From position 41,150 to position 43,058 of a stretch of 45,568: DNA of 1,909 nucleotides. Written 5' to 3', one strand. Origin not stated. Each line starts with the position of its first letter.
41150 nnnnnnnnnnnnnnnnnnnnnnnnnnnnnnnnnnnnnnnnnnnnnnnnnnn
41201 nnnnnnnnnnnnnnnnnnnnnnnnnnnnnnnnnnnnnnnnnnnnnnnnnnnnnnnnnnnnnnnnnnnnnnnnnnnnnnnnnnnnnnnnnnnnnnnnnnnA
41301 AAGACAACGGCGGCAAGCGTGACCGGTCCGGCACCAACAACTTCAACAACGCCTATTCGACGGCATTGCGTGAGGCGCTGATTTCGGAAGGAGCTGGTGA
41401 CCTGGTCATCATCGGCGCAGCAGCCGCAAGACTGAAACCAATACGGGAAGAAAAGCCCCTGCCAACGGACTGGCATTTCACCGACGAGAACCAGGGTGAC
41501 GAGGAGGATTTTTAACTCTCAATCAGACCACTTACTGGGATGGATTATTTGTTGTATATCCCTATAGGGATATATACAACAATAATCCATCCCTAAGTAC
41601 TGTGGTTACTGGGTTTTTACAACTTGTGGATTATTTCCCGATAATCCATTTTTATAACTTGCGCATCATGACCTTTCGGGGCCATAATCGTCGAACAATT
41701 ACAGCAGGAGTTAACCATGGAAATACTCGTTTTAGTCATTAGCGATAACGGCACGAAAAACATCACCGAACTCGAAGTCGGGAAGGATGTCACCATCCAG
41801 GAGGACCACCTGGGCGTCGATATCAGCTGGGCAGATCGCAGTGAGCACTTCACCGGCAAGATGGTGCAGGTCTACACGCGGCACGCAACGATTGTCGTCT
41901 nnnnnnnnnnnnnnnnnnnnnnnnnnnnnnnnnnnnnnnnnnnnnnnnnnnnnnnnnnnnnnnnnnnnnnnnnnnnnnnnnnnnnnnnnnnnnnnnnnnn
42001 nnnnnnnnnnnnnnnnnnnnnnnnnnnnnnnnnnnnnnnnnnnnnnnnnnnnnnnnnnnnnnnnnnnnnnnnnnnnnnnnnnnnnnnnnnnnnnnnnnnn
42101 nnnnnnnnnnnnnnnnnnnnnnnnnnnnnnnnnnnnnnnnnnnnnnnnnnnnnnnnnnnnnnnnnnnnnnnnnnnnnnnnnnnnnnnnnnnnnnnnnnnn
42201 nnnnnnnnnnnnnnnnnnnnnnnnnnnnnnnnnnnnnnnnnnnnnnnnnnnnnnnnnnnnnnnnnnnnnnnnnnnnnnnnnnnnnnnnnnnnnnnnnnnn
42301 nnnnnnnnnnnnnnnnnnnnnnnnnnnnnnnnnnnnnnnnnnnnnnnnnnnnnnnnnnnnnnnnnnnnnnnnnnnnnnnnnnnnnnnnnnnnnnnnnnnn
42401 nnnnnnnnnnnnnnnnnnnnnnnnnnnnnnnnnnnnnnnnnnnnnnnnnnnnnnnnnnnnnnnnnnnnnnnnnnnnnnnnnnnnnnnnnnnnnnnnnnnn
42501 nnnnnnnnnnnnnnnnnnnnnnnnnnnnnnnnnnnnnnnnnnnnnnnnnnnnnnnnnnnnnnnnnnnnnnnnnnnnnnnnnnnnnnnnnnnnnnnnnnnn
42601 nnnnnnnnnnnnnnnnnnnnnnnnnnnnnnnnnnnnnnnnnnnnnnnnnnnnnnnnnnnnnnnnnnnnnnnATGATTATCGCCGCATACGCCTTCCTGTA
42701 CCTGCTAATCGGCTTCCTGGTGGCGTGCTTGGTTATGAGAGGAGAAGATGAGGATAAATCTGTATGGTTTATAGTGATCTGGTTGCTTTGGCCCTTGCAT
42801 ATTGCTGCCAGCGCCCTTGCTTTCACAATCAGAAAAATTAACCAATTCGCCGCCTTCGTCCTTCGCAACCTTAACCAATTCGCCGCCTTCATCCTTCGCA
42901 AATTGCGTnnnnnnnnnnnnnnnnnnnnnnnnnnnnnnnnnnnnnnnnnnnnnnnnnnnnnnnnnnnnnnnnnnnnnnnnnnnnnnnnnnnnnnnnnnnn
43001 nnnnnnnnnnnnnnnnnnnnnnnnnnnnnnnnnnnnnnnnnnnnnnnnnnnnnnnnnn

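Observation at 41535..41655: Copy B of the structured element: inverted orientation, compensatory stem change, and the two copies bracket the packaging module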

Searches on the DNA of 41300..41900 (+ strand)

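Call 4: search_dna_similar(query=window:41300-41900:+, collection=phages, mode=distant, max_rows=40)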
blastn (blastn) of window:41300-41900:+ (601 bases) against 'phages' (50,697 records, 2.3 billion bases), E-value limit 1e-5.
Records with a match: 1; places in all: 4; records where one place covers at least 80% of the query: 1.
Best place of each record, by identity: 95-99% 1.
By first word of the organism name: Pantoea 1.
By host as written in the record: Pantoea agglomerans 1.
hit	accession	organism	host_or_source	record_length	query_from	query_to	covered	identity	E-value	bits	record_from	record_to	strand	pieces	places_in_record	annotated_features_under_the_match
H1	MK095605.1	Pantoea phage vB_PagS_MED16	Pantoea agglomerans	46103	1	601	100%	96.5%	0e+0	983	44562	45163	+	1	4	putative DNA primase/replicative helicase | hypothetical protein (x3)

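Call 9: get_annotated_region(hit=H1, flank=3000)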
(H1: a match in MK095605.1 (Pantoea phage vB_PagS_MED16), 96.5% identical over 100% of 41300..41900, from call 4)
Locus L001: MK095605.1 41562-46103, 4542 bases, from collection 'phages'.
description: Pantoea phage vB_PagS_MED16, complete genome.
organism: Pantoea phage vB_PagS_MED16 (NCBI taxid 2499074)
taxonomy: Viruses; Duplodnaviria; Heunggongvirae; Uroviricota; Caudoviricetes
host: Pantoea agglomerans; source: Amelanchier spicata; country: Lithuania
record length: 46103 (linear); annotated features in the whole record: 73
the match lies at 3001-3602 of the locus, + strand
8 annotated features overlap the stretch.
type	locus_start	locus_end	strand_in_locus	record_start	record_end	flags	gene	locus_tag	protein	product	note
CDS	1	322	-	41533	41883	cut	-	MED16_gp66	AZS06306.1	hypothetical protein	similar to hypothetical protein mEp390_033 (YP_007112450.1) from Enterobacterial phage mEp390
CDS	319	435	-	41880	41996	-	-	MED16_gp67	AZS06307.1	hypothetical protein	-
CDS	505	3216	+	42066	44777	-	-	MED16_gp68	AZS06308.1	putative DNA primase/replicative helicase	similar to DNA primase (AGZ17850.1) from Enterobacteria phage IME_EC2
CDS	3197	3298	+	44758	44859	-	-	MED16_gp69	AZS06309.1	hypothetical protein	-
CDS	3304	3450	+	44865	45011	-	-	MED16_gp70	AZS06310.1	hypothetical protein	-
CDS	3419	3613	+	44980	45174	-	-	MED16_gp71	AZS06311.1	hypothetical protein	-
CDS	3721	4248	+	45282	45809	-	-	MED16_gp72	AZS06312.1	hypothetical protein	-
CDS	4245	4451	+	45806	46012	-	-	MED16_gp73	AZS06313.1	hypothetical protein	-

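Call 98: search_rna_families(source=window, start=41480, end=41720, threshold=evalue, max_evalue=1)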
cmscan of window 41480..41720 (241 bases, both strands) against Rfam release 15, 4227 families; matches with E-value up to 1: 8.
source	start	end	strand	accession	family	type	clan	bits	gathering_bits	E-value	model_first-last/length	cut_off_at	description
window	41528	41600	-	RF03711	mir-784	Gene; miRNA;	-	23.3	94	0.011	1-77/77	no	mir-784 microRNA precursor family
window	41526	41602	-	RF04009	mir-754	Gene; miRNA;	-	23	84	0.027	1-78/78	no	mir-754 microRNA precursor family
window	41524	41609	+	RF03237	MIR6425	Gene; miRNA;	-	22.4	142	0.013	1-125/125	no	MIR6425 microRNA precursor family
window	41526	41607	+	RF00053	mir-7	Gene; miRNA;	-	22.3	51.8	0.019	1-91/91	no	mir-7 microRNA precursor family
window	41526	41607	-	RF00053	mir-7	Gene; miRNA;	-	22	51.8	0.023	1-91/91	no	mir-7 microRNA precursor family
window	41685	41711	-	RF03008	malK-II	Cis-reg;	-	18.1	52.9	0.85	1-50/50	no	malK-II RNA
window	41521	41628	-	RF02306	TtnuCD32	Gene; snRNA; snoRNA; CD-box;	-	18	100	0.3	1-98/98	no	Tetrahymena snoRNA TtnuCD32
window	41536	41597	+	RF01249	snR190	Gene; snRNA; snoRNA; CD-box;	CL00044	16.3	40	0.098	77-149/198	no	Small nucleolar RNA snR190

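Call 101: search_dna_similar(query=window:41505-41680:+, collection=plasmids, mode=distant, max_evalue=0.01)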
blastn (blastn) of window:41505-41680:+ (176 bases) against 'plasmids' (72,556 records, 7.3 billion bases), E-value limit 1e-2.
No match.

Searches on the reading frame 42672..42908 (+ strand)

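Call 75: search_protein_families(library=phrogs, proteins=[window:42672-42908:+], max_evalue=0.01)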
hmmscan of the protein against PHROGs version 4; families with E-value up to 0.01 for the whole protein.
window:42672-42908:+ (79 aa): 2 families
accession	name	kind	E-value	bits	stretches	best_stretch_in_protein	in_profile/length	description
phrog_6756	-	unknown function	0.0015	19.6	1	7-49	7-52/56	-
phrog_6214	-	unknown function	0.003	18.6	1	2-58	5-61/69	-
